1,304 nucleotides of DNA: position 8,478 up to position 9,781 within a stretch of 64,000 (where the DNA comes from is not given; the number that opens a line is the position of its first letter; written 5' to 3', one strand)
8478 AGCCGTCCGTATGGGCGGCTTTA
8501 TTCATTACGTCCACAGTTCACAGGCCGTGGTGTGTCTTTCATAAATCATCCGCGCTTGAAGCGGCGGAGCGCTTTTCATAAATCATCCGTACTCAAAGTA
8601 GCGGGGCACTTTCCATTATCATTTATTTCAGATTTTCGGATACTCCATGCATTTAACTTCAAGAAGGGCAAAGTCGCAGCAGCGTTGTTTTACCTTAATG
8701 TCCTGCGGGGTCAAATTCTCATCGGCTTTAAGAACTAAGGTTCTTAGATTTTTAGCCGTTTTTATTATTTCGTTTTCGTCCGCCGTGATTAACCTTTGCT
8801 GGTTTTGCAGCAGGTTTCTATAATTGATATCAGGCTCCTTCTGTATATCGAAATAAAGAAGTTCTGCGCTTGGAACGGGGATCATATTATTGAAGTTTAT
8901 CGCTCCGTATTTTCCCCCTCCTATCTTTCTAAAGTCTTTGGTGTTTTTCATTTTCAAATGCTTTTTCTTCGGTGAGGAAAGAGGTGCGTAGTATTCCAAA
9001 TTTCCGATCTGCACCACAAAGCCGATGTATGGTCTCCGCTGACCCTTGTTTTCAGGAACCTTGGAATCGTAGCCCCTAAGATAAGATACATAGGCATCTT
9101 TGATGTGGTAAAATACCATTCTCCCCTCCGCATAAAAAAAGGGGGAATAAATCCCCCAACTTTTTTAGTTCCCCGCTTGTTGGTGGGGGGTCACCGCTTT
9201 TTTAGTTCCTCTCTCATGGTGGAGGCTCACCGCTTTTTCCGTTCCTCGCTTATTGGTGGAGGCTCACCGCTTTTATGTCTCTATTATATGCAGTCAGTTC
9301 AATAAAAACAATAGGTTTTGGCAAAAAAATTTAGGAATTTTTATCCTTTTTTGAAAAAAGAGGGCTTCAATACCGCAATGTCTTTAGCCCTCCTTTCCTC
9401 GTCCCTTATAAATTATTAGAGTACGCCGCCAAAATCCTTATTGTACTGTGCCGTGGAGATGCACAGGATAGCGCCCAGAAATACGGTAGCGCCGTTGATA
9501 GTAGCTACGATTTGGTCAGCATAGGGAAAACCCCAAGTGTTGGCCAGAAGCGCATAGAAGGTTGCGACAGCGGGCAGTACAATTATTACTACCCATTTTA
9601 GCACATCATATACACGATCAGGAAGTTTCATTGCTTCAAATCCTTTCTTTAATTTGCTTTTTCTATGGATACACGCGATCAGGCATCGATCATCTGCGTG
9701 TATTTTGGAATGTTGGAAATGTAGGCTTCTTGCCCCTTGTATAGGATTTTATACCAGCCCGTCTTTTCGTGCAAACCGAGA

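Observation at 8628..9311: Complete type III toxin-antitoxin locus (AbiQ/ToxN-like RNase + 3 x 36-37-nt RNA repeats) carried just after the lysis cassette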

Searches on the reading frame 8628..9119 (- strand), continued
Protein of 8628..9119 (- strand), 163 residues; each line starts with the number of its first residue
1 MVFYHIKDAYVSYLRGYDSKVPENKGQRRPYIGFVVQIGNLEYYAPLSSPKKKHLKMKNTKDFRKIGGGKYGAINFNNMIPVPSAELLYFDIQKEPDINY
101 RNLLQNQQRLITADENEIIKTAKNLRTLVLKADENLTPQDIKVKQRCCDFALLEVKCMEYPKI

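Call 38: get_annotated_region(hit=H29, flank=4000)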
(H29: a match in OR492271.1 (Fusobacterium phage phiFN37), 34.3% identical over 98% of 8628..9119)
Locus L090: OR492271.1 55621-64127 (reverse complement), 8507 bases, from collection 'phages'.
description: Fusobacterium phage phiFN37, complete genome.
organism: Fusobacterium phage phiFN37 (NCBI taxid 3079567)
taxonomy: Viruses
host: Fusobacterium necrophorum subsp. necrophorum strain FN37; source: -; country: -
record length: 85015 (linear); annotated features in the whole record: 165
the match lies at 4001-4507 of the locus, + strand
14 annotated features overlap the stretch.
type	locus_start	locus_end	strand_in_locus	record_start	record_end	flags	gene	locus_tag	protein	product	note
CDS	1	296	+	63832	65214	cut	-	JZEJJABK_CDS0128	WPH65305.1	terminase large subunit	head and packaging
CDS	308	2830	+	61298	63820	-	-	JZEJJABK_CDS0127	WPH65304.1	minor head protein and DNA pilot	head and packaging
CDS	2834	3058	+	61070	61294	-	-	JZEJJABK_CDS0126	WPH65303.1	hypothetical protein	unknown function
CDS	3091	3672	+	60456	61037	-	-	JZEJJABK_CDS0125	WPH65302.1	tail completion or Neck1 protein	connector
CDS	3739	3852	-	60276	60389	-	-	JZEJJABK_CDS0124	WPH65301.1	hypothetical protein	unknown function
CDS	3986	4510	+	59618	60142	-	-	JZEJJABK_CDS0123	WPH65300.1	type III toxin-antitoxin system ToxN/AbiQ family toxin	toxin-antitoxin system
CDS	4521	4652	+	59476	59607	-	-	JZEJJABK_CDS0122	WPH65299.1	hypothetical protein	unknown function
CDS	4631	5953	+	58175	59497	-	-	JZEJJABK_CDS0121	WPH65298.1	hypothetical protein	unknown function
CDS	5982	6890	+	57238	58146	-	-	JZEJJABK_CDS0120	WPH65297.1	hypothetical protein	unknown function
CDS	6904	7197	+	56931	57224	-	-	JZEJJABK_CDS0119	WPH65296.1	hypothetical protein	unknown function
CDS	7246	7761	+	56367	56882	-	-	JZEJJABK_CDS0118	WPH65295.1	hypothetical protein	unknown function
CDS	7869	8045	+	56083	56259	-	-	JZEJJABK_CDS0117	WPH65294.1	transcriptional repressor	transcription regulation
CDS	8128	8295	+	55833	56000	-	-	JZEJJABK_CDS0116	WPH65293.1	hypothetical protein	unknown function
CDS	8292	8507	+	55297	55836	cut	-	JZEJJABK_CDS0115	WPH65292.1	Rha family transcriptional regulator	regulation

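Call 43: search_protein_families(library=phrogs, proteins=[window:8628-9119:-], max_evalue=0.001)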
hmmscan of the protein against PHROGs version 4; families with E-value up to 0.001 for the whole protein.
window:8628-9119:- (163 aa): 2 families
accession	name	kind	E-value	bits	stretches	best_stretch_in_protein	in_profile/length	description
phrog_9764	-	unknown function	5.4e-34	118.6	1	1-161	4-164/170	-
phrog_24974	-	unknown function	7.5e-10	39.8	1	1-53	4-62/76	-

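Call 51: find_encoding_contigs(protein=window:8628-9119:-, flank=6000, max_places=5)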
Protein window:8628-9119:- (163 aa): 23 contigs read that carry it; 5 places shown.
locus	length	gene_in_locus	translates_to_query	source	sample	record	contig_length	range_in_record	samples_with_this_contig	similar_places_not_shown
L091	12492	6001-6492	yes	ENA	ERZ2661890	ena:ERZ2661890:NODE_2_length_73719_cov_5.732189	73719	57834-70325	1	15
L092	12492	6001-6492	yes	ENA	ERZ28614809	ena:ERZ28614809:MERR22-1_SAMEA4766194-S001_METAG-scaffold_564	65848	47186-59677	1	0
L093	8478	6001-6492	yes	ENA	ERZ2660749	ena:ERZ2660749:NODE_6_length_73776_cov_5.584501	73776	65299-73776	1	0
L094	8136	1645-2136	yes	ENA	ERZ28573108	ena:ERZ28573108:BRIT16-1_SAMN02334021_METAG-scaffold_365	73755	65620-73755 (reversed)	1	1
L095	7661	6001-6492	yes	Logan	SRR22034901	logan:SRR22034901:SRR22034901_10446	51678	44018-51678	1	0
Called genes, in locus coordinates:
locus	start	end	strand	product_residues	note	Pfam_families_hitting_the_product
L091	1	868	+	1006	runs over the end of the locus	PF09479:Flg_new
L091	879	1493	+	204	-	-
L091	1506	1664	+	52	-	-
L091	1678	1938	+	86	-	-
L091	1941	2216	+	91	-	-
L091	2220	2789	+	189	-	-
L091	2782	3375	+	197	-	-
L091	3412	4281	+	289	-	-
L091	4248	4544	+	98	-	-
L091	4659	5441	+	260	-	PF00877:NLPC_P60 (weak), PF08239:SH3_3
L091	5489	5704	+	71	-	PF16938:Phage_holin_Dp1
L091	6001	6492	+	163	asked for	PF13958:ToxN_toxin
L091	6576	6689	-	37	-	-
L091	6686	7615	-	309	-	PF00589:Phage_integrase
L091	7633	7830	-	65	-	-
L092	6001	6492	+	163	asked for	PF13958:ToxN_toxin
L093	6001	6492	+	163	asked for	PF13958:ToxN_toxin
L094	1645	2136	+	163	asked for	PF13958:ToxN_toxin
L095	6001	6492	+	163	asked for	PF13958:ToxN_toxin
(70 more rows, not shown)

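Call 52: find_encoding_contigs(protein=P0002, flank=6000, max_places=4)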
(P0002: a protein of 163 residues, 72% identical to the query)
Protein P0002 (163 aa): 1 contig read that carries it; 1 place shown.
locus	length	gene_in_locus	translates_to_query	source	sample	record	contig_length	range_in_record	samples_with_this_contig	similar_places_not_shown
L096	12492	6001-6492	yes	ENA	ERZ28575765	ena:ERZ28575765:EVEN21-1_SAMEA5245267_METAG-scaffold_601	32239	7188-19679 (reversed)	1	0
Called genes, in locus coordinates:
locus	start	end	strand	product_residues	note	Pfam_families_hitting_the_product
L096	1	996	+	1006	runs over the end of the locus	PF09479:Flg_new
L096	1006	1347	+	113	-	-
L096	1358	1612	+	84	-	-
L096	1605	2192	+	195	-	-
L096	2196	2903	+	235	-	-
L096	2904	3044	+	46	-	-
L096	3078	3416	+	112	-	-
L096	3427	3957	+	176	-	-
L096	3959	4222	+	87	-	-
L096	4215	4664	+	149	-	PF02839:CBM_5_12 (faint)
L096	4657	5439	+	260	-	PF00877:NLPC_P60 (weak), PF08239:SH3_3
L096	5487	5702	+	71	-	PF16938:Phage_holin_Dp1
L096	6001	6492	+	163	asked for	PF13958:ToxN_toxin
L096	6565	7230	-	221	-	PF00589:Phage_integrase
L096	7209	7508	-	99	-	-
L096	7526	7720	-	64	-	-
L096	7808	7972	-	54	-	-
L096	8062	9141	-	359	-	PF08346:AntA, PF03374:ANT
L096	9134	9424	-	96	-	-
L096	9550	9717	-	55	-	-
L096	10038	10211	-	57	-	-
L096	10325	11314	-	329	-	-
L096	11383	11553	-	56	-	-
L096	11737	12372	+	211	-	PF02498:Bro-N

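Call 68: predict_structure(alignment_id=A2)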
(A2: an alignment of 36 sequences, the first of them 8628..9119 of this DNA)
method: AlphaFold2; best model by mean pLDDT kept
length: 163 residues; sequences in the alignment: 36
mean_pLDDT: 92.7   pTM: 0.87
mean pLDDT of the five models: 92.7, 92.5, 91.2, 90.9, 82.9
residues with pLDDT >= 90: 147; 70-90: 8; 50-70: 7; < 50: 1
segments of 3 or more residues with pLDDT < 50: none
pLDDT, mean of each block of 10 residues (from residue 1): 92 95 74 93 94 94 95 95 95 94 97 96 97 96 96 94 51
secondary structure, 60 per line:
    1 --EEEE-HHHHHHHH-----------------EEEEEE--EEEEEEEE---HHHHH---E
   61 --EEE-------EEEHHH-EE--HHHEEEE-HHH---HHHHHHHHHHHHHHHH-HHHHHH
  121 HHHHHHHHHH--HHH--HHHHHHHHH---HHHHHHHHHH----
elements in order: E3-6 H8-15 E33-38 E41-48 H52-56 E63-65 E73-75 E87-90 H98-113 H115-130 H138-146 H150-159

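Call 70: fold_search(model_id=the predicted structure, library=pdb)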
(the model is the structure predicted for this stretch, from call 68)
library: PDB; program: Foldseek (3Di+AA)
matches with E <= 10: 104; with E <= 0.001: 4
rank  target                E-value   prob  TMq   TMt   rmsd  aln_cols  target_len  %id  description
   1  2xd0_A                8.2e-12  1.00  0.81  0.81   2.9       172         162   30  A processed non-coding RNA regulates a bacterial antiviral system (released 2011-01-12)
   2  4ato_A                1.0e-11  1.00  0.84  0.82   2.8       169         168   31  New insights into the mechanism of bacterial Type III toxin-antitoxin systems: selective toxin inhibition by a non-cod (released 2012-12-26)
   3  7d8o_A                6.7e-11  1.00  0.78  0.78   3.3       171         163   33  Crystal structure of E. coli ToxIN type III toxin-antitoxin complex (released 2022-01-05)
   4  4glk                  2.4e-08  1.00  0.78  0.77   3.4       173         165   26  Structure and activity of AbiQ, a lactococcal anti-phage endoribonuclease belonging to the type-III toxin-antitoxin syst (released 2013-01-16)
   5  7epg                  1.1e-01  0.33  0.26  0.37   7.9       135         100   16  Crystal structure of E.coli CcdB mutant S12G (released 2022-06-08)
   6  2vub_A                3.7e-01  0.20  0.25  0.35   8.7       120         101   16  CCDB, A TOPOISOMERASE POISON FROM E. COLI (released 1998-06-17)
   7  5xxz_B                8.3e-01  0.03  0.11  0.02  15.4        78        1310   17  Crystal structure of a serine protease from Streptococcus species (released 2018-08-08)
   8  2vub_B                1.1e+00  0.13  0.23  0.35   8.6        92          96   20  CCDB, A TOPOISOMERASE POISON FROM E. COLI (released 1998-06-17)
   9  6kyt_J                1.3e+00  0.14  0.26  0.35   9.3       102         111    9  The structure of the M. tb toxin MazEF-mt1 complex (released 2020-08-05)
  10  7qca_LM0              1.4e+00  0.02  0.13  0.15  15.7       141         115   16  Spraguea lophii ribosome (released 2022-11-30)
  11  1vub_A                1.5e+00  0.10  0.22  0.34   8.7        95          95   17  CCDB, A TOPOISOMERASE POISON FROM E. COLI (released 1998-07-15)
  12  9cur_D                1.6e+00  0.05  0.17  0.06  21.0       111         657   12  BmrCD in the inward-facing conformation bound to Hoechsts and lipids (released 2025-08-13)
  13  6n9g_B                1.6e+00  0.02  0.17  0.08  20.6       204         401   10  Crystal Structure of RGS7-Gbeta5 dimer (released 2019-01-09)
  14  4jmf_B                1.8e+00  0.03  0.13  0.17  13.8       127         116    8  Crystal structure of ExoT (residues 28 -77)- SpcS complex from Pseudomonas aeruginosa at 2.1 angstrom (released 2014-02-05)
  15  2lba_MODEL_1_A        2.1e+00  0.07  0.15  0.18   6.2        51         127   20  Solution structure of chicken ileal BABP in complex with glycochenodeoxycholic acid (released 2011-09-14)
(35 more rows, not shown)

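Call 73: search_protein_families(library=phrogs, proteins=[L081:2646-3317:-, L081:4812-5741:-, L082:1777-2790:+, L082:3069-3563:-, L082:4823-6262:-, L084:1127-1837:+, L084:2023-3654:+, L084:4619-6817:+, L087:57-3461:+, L087:4987-5352:-], max_evalue=0.00001)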
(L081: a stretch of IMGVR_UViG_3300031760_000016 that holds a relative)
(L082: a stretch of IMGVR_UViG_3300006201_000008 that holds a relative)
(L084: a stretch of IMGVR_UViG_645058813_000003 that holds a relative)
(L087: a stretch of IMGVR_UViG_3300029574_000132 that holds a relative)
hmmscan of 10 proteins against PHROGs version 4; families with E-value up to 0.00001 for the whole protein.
L081:2646-3317:- (223 aa): 0 families

L081:4812-5741:- (309 aa): 4 families
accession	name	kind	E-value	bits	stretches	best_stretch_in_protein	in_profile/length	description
phrog_1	-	integration and excision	5.2e-50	172.3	1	6-304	166-443/611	integrase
phrog_216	-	integration and excision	4.1e-35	122.3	1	109-305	46-233/301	integrase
phrog_7685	-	integration and excision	5e-15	56.7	1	191-298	123-225/240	integrase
phrog_7269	-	integration and excision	5.5e-08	33.6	1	234-303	9-76/89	integrase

L082:1777-2790:+ (337 aa): 0 families

L082:3069-3563:- (164 aa): 0 families

L082:4823-6262:- (479 aa): 3 families
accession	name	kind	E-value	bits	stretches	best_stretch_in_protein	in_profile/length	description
phrog_2598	-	unknown function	3e-68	231.5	1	146-476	27-350/352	-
phrog_1583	-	unknown function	3.6e-20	73.1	1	147-362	17-208/417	-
phrog_26759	-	unknown function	2.9e-06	26.8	1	170-319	29-178/593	-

L084:1127-1837:+ (236 aa): 1 family
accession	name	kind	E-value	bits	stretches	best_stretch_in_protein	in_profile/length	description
phrog_33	-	tail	3e-24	87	1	3-234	37-278/651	distal tail protein Dit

L084:2023-3654:+ (543 aa): 18 families
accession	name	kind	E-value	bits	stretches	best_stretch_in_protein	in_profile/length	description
phrog_1067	-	head and packaging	2.2e-91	308.8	1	7-410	52-393/991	minor head protein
phrog_33972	-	tail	5.9e-68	230.6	1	4-469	45-511/714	tail protein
phrog_5555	-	tail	1.2e-46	160.4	1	11-374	50-368/788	tail protein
phrog_13289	-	tail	1.2e-46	160.3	1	10-363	48-395/938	tail protein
phrog_1330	-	tail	3.2e-40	138.9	1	4-320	47-368/1361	tail protein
phrog_7142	-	tail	2.8e-33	116.3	1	5-332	45-358/622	tail protein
phrog_7043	-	tail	5.2e-29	102.4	1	10-337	57-381/1077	tail protein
phrog_2270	-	unknown function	5.2e-27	96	1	10-402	47-411/637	-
phrog_8687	-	other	4.9e-17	62.5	1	78-342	25-277/599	tail protein with peptidase activity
phrog_2189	-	tail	8.2e-16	58.1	1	8-309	46-327/971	tail protein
phrog_12493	-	tail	3e-15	56.3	1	10-172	51-225/950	tail protein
phrog_1210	-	other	1.6e-12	46.7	1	9-403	47-446/2313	PblB-type receptor binding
phrog_12329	-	head and packaging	2.9e-10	39.8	1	65-331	112-378/833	virion structural protein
phrog_11032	-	tail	1.5e-09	37.8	1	372-450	316-394/643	tail protein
phrog_3475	-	tail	7.4e-09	35.3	1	38-324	461-728/841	minor tail protein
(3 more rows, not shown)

L084:4619-6817:+ (732 aa): 1 family
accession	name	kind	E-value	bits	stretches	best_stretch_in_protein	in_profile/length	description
phrog_28838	-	unknown function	8.6e-25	88.4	1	22-393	16-378/661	-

L087:57-3461:+ (1134 aa): 7 families
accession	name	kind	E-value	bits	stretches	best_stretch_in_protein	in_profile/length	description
phrog_10089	-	moron, auxiliary metabolic gene and host takeover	0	1021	1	2-1099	2119-3227/4647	DarB-like antirestriction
phrog_11801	-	other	4.8e-141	472.7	1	52-903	670-1555/2269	DNA methyltransferase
phrog_1685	-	unknown function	1.3e-129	434.9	2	50-753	619-1408/2278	-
phrog_62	-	DNA, RNA and nucleotide metabolism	7.4e-44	150.7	1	204-916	674-1202/1881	DNA helicase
phrog_23807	-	unknown function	3.5e-12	45.9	1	750-929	573-748/1053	-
phrog_21007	-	other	1.2e-10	41.1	1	763-935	72-236/857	DNA methyltransferase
phrog_26785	-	unknown function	4.4e-07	29.2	1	763-920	784-938/1087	-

L087:4987-5352:- (121 aa): 0 families

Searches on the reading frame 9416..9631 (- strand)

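Call 43: search_protein_families(library=phrogs, proteins=[window:9416-9631:-], max_evalue=0.001)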
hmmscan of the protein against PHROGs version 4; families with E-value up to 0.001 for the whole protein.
window:9416-9631:- (71 aa): 3 families
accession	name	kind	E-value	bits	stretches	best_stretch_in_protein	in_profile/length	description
phrog_881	-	lysis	8.7e-24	84.4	1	1-66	1-66/68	holin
phrog_9233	-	lysis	3e-19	70.4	1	2-65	13-76/124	holin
phrog_13239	-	unknown function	2.1e-14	54.9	1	3-65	19-81/138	-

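Call 46: search_protein_families(library=pfam, proteins=[window:9416-9631:-], max_evalue=0.001)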
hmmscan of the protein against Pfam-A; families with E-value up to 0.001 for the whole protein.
window:9416-9631:- (71 aa): 1 family
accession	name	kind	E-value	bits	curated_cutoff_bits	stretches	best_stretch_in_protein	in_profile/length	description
PF16938.10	Phage_holin_Dp1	-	4.7e-23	81.7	25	1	4-65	2-63/63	Putative phage holin Dp-1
